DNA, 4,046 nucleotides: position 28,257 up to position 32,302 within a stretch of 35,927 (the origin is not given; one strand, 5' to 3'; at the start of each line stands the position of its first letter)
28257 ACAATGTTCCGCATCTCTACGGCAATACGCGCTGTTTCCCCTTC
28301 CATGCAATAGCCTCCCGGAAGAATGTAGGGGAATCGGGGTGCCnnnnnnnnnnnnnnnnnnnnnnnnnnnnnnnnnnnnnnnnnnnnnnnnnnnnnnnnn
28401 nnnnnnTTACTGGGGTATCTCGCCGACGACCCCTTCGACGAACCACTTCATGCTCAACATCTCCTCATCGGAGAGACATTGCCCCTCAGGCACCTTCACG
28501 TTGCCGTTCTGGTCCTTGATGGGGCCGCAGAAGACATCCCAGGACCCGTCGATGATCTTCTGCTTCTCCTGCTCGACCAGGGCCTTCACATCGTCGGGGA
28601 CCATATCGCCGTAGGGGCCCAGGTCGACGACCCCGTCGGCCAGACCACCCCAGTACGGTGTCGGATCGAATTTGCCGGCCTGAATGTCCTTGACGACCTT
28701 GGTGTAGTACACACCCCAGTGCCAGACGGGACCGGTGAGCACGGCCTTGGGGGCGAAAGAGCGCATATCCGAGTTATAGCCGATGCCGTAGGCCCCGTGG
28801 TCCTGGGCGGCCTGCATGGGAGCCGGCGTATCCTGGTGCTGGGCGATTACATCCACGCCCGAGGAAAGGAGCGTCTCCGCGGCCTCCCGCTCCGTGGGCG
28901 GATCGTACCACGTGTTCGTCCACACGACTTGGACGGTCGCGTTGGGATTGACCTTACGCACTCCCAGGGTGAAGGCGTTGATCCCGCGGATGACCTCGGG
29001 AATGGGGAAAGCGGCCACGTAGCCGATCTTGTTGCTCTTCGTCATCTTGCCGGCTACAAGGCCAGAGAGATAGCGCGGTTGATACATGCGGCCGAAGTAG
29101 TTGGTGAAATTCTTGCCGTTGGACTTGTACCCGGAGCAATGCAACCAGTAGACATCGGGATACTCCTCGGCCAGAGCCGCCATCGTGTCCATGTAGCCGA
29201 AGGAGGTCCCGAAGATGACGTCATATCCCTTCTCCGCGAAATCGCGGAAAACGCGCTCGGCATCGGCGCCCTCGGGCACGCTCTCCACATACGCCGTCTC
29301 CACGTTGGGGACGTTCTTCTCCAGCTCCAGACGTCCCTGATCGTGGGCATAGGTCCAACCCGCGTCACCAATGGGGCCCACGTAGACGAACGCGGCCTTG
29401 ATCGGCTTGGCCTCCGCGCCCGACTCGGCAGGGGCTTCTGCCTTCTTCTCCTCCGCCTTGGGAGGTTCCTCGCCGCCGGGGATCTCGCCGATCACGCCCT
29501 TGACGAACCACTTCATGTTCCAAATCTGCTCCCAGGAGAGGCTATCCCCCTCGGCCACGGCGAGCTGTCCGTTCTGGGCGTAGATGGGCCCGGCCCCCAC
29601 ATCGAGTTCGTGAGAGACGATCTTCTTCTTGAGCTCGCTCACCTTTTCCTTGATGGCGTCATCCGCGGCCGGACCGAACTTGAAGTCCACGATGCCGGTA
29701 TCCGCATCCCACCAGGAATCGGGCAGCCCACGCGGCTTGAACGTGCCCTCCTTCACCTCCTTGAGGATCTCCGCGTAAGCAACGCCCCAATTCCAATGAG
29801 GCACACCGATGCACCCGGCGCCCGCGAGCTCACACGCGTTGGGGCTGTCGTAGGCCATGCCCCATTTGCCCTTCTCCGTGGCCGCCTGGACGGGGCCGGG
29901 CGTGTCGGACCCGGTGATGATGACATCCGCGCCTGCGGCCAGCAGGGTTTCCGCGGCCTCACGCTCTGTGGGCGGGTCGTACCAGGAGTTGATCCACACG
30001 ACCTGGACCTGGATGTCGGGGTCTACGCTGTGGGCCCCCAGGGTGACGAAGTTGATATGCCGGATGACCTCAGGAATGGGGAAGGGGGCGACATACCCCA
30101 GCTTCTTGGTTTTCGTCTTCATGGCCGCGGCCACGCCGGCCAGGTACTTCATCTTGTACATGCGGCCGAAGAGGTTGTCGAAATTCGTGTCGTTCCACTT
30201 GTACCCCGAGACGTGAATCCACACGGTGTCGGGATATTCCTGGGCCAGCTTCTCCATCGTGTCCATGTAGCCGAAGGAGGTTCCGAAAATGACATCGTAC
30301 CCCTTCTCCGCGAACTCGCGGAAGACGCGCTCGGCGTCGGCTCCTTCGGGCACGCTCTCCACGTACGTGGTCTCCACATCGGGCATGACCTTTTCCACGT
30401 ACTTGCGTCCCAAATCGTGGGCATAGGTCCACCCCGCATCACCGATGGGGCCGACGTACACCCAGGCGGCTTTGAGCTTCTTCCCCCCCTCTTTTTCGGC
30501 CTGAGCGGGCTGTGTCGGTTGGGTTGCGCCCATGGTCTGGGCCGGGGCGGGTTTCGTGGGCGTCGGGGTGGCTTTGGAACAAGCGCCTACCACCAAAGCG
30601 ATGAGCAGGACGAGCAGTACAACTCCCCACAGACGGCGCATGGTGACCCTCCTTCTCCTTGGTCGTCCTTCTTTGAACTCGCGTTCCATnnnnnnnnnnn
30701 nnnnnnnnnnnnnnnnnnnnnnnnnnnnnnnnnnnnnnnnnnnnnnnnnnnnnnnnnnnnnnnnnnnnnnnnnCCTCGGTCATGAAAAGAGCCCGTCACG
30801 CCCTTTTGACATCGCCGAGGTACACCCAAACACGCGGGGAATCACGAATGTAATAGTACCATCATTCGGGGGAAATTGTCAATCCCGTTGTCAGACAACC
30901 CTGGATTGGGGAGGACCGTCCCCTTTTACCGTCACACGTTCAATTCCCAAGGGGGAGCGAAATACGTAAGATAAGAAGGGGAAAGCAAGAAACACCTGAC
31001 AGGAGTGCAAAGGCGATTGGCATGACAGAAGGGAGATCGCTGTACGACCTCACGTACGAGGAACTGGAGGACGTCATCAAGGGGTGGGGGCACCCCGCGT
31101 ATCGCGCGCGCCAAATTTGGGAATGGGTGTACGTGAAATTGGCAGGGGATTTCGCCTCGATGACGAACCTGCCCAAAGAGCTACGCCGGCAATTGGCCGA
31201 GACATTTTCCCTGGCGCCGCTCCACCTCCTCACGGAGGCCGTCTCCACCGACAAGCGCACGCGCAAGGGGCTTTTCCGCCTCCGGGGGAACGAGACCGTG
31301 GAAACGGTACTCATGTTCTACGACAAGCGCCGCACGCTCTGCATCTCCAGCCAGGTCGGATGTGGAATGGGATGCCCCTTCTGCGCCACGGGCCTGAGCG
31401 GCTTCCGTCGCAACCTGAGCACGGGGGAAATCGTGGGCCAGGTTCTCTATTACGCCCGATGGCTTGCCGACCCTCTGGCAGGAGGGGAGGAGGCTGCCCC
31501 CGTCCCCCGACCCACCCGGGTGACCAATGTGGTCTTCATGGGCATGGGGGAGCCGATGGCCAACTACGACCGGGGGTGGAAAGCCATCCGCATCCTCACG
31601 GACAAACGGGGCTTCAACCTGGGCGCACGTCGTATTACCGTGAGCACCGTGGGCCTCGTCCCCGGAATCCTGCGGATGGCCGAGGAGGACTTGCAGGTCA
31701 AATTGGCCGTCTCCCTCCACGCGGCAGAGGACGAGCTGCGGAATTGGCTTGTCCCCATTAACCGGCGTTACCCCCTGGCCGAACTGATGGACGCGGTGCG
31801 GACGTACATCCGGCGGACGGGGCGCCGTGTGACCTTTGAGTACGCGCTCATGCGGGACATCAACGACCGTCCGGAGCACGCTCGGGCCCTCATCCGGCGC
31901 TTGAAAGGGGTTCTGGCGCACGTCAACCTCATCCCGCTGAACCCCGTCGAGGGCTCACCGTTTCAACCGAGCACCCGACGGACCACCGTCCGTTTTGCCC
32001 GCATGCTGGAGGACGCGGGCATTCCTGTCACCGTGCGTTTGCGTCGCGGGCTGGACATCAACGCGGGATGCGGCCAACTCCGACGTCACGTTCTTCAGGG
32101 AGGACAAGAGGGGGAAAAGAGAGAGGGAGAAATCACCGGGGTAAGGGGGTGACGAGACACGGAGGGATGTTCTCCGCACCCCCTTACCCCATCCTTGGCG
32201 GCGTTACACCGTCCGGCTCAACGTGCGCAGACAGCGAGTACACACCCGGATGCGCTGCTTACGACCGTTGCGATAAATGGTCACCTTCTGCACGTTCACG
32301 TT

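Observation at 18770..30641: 12-kb co-directional array coupling a BMP-type transporter to a YgeY/YgeW/carbamate-kinase module under a GntR regulator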

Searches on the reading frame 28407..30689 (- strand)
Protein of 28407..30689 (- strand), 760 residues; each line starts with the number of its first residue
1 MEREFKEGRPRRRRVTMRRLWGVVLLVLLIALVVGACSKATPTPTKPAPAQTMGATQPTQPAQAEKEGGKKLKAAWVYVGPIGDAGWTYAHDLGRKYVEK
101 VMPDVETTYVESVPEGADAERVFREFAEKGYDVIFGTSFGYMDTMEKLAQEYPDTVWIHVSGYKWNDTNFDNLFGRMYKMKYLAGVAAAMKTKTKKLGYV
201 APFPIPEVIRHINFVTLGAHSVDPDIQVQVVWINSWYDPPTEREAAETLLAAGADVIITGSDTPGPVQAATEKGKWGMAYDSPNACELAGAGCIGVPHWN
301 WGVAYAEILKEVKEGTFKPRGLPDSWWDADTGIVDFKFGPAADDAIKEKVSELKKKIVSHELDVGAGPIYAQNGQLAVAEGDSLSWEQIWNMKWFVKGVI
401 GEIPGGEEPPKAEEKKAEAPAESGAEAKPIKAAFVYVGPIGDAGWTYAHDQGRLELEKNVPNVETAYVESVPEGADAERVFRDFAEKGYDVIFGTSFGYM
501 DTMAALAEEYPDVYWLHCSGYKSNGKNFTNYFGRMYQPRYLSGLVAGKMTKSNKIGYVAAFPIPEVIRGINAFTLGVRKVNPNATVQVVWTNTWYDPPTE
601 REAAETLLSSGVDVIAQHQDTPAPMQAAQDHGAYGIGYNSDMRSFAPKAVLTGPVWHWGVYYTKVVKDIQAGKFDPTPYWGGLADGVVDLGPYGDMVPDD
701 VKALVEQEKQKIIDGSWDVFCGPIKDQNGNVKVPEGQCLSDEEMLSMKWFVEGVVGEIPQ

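Call 4: search_protein_families(library=ncbifam, proteins=[window:28407-30689:-], max_evalue=0.00001)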
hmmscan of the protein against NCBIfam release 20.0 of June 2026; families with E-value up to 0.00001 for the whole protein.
window:28407-30689:- (760 aa): 1 family
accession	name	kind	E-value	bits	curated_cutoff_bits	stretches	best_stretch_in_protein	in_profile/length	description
NF047927.1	ABC_BMP_B6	equivalog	8.9e-39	133.5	400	2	476-719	47-299/314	putative B6 ABC transporter substrate-binding protein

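Call 5: search_protein_families(library=pfam, proteins=[window:28407-30689:-], max_evalue=0.0001)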
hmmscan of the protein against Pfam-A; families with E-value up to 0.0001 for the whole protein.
window:28407-30689:- (760 aa): 2 families
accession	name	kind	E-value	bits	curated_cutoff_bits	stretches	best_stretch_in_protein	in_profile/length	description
PF02608.20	Bmp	-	5.9e-120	400.3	24.1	2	431-713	3-291/301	ABC transporter substrate-binding protein PnrA-like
PF13897.11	GOLD_2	-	7.5e-05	23.5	28.4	0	112-143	10-41/140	Golgi-dynamics membrane-trafficking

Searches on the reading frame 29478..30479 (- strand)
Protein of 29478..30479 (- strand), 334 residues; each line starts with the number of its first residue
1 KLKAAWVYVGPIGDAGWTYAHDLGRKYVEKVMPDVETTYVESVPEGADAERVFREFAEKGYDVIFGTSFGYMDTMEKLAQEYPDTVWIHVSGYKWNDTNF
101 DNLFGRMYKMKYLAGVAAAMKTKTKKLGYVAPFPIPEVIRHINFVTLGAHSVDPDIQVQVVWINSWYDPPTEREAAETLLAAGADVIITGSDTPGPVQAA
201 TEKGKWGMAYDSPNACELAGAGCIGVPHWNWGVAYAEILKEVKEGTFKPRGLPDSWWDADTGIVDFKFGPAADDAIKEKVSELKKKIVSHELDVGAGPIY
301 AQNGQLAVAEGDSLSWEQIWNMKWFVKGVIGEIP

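Call 49: search_solved_structures(query=window:29478-30479:-, max_evalue=0.00001, show_alignments=1)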
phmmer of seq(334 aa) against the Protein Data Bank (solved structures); distinct sequences matched with E-value up to 0.00001: 11.
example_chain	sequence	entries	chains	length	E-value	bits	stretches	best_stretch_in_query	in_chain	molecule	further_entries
6pi5_A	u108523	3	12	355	6.8e-76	259.1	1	2-334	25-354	Atrazine periplasmic binding protein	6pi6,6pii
3s99_A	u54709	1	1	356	9.3e-66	225.7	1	1-334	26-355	Basic membrane lipoprotein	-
7x0r_A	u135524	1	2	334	2.9e-16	63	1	9-252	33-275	Lbp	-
6yab_AAA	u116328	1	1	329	3.5e-14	56.1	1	32-190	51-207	Lipoprotein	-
6yab_DDD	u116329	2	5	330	3.5e-14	56.1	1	32-190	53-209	Lipoprotein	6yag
6ya3_C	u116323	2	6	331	3.5e-14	56.1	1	32-190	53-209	Lipoprotein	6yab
6y9u_A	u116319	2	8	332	3.6e-14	56.1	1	32-190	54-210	Lipoprotein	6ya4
2hqb_A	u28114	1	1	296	1.3e-13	54.3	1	12-282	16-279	Transcriptional activator of comK gene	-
4p98_A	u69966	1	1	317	1.2e-11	47.7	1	41-292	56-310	Extracellular solute-binding protein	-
4iil_A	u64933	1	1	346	5e-07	32.6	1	49-213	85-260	Membrane lipoprotein TpN38(b)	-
2fqw_A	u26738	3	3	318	2.2e-06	30.5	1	48-294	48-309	Membrane lipoprotein tmpC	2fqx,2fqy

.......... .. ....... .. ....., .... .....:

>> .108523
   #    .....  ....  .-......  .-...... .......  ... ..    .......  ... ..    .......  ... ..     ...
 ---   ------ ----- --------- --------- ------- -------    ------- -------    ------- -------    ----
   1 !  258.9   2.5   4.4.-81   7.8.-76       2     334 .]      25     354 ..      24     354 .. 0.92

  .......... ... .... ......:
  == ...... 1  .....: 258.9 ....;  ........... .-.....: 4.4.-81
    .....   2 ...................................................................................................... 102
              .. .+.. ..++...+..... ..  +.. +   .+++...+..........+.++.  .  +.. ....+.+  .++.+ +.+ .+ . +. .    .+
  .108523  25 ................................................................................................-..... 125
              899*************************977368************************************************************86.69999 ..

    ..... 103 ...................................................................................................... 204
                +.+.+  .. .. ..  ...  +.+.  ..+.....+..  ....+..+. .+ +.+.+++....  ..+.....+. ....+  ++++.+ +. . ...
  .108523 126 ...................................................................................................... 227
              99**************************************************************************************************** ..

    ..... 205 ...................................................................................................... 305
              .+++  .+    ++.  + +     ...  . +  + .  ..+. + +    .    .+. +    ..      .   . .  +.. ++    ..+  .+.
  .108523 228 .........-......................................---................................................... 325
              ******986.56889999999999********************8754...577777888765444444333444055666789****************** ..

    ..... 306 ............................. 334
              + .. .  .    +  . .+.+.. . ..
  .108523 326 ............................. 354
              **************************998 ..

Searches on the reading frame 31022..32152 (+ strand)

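Call 8: search_protein_families(library=pfam, proteins=[window:31022-32152:+], max_evalue=0.001)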
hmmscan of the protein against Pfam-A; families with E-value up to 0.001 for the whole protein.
window:31022-32152:+ (376 aa): 2 families
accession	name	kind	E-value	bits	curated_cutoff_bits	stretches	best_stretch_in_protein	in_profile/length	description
PF21016.3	RlmN_N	-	1e-15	57.6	24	1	7-62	3-58/60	Ribosomal RNA large subunit methyltransferase N-terminal domain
PF04055.27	Radical_SAM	-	3.7e-14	53.7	29.5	1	109-285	2-160/166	Radical SAM superfamily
